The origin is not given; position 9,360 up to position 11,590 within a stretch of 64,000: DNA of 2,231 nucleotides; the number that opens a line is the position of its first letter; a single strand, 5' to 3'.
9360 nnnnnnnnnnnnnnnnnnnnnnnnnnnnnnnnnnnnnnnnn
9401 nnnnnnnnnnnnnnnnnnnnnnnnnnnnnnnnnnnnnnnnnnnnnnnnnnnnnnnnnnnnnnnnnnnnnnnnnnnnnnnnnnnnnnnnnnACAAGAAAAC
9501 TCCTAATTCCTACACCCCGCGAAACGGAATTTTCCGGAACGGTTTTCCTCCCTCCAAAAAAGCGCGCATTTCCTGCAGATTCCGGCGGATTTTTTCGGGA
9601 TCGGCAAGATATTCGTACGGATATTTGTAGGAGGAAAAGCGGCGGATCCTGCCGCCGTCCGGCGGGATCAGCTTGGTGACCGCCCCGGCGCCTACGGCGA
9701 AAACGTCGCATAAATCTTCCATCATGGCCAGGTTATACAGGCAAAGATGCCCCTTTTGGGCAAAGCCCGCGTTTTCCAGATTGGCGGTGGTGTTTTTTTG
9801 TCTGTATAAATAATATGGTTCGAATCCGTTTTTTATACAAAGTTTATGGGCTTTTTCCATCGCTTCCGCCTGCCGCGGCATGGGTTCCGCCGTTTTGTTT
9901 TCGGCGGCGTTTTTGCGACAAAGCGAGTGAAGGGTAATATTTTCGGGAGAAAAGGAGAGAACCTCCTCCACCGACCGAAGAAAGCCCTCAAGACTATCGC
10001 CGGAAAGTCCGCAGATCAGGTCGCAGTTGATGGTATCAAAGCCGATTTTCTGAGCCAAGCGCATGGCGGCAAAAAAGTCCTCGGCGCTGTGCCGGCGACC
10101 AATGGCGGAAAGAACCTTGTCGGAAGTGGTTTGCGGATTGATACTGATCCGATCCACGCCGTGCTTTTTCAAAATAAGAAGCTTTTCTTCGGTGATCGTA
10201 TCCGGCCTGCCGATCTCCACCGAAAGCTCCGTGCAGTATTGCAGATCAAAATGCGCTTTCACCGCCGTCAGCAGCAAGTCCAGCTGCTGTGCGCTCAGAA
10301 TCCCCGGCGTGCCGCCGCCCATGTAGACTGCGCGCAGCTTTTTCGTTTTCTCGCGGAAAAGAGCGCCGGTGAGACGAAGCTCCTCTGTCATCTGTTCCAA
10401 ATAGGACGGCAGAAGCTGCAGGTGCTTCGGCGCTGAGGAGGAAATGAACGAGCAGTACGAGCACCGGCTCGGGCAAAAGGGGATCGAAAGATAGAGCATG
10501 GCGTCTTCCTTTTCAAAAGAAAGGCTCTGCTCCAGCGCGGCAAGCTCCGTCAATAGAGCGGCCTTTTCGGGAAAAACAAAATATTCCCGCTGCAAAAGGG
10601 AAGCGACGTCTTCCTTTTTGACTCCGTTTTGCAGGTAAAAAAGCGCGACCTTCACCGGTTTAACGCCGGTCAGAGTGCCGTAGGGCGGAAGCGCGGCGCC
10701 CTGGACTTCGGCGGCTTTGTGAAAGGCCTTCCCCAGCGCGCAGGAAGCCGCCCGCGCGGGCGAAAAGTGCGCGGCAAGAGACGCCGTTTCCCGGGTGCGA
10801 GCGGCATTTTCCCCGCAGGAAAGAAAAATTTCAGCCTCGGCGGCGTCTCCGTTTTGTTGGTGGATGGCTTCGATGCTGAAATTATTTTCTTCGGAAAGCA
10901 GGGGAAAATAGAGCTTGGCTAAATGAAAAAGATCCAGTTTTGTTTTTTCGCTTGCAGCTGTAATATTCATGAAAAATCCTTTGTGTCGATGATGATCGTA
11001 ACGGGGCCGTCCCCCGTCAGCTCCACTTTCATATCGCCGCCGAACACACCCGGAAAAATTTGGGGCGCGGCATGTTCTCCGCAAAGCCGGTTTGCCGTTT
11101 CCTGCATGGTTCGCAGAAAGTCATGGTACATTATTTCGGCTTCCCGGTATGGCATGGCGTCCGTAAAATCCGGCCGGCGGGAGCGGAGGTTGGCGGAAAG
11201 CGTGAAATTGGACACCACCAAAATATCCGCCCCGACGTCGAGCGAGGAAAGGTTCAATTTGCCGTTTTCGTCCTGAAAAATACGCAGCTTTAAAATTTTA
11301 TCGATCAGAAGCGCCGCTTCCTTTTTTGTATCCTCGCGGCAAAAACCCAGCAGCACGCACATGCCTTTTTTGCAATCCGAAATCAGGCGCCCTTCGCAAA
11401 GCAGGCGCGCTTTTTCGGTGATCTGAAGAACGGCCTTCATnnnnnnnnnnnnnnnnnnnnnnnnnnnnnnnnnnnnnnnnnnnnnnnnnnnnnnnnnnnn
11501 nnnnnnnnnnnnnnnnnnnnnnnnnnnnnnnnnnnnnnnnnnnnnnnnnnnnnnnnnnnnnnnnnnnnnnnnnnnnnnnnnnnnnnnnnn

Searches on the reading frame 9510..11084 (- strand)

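Call 18: search_protein_families(library=pfam, proteins=[window:9510-11084:-], max_evalue=0.001)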
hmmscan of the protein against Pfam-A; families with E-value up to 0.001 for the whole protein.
window:9510-11084:- (524 aa): 1 family
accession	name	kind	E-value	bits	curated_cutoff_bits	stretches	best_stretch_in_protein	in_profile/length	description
PF04055.27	Radical_SAM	-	3e-23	83.3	29.5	1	200-373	3-164/166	Radical SAM superfamily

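Call 91: search_protein_families(library=ncbifam, proteins=[window:9510-11084:-], max_evalue=0.00001)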
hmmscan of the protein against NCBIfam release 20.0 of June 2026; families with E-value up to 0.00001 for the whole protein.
window:9510-11084:- (524 aa): 19 families
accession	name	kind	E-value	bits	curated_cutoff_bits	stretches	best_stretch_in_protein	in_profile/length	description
TIGR03994.1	rSAM_HemZ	equivalog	4.6e-125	417.9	321.4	1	119-500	6-394/401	coproporphyrinogen dehydrogenase HemZ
NF006064.0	PRK08207.2-2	equivalog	9.7e-96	321.6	504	1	134-502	86-455/465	coproporphyrinogen III oxidase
NF006060.0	PRK08207.1-3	equivalog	1.6e-92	310.8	653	1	39-495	3-460/477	coproporphyrinogen III oxidase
NF006061.0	PRK08207.1-4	equivalog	1e-90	304.9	702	1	113-495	88-481/501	coproporphyrinogen III oxidase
NF006063.0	PRK08207.2-1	equivalog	5.1e-82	276.1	1074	1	133-501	129-508/518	coproporphyrinogen III oxidase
NF006066.0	PRK08207.2-5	equivalog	1.5e-74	251.5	1117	1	125-478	118-478/518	coproporphyrinogen III oxidase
NF006059.0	PRK08207.1-1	equivalog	3.3e-74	250.4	1012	1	135-492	108-476/496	coproporphyrinogen III oxidase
NF006062.0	PRK08207.1-5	equivalog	8.1e-74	249.2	1007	1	134-495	87-459/476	coproporphyrinogen III oxidase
NF006065.0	PRK08207.2-4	equivalog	1.3e-69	235.4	922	1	134-482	106-465/484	coproporphyrinogen III oxidase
NF006067.1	PRK08208.1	equivalog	1.1e-44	153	380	1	171-428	9-269/427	STM4012 family radical SAM protein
TIGR00539.1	hemN_rel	equivalog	1.4e-44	152.7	205.4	1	196-488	2-279/361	radical SAM family heme chaperone HemW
TIGR04107.1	rSAM_HutW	equivalog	1.3e-37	129.7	400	1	191-468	36-307/419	heme anaerobic degradation radical SAM methyltransferase ChuW/HutW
TIGR00538.1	hemN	equivalog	5.5e-33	114.5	324.95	1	192-387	47-239/454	oxygen-independent coproporphyrinogen III oxidase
NF004567.0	PRK05904.1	equivalog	4.1e-26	92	355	1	191-398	3-203/353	coproporphyrinogen III oxidase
NF006385.0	PRK08629.1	equivalog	2e-24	86.2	355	1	187-425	45-273/439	coproporphyrinogen III oxidase family protein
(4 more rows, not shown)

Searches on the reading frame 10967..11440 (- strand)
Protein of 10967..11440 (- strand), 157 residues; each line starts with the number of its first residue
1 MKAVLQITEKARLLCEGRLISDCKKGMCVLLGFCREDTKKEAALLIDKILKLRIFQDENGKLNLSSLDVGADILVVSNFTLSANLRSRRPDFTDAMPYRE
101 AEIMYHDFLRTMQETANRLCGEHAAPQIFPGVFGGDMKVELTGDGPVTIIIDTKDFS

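Call 18: search_protein_families(library=pfam, proteins=[window:10967-11440:-], max_evalue=0.001)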
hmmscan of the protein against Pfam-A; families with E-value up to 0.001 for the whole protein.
window:10967-11440:- (157 aa): 1 family
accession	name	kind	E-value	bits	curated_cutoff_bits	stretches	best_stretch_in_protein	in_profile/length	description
PF02580.21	Tyr_Deacylase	-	2e-42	145.4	25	1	2-152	1-144/144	D-Tyr-tRNA(Tyr) deacylase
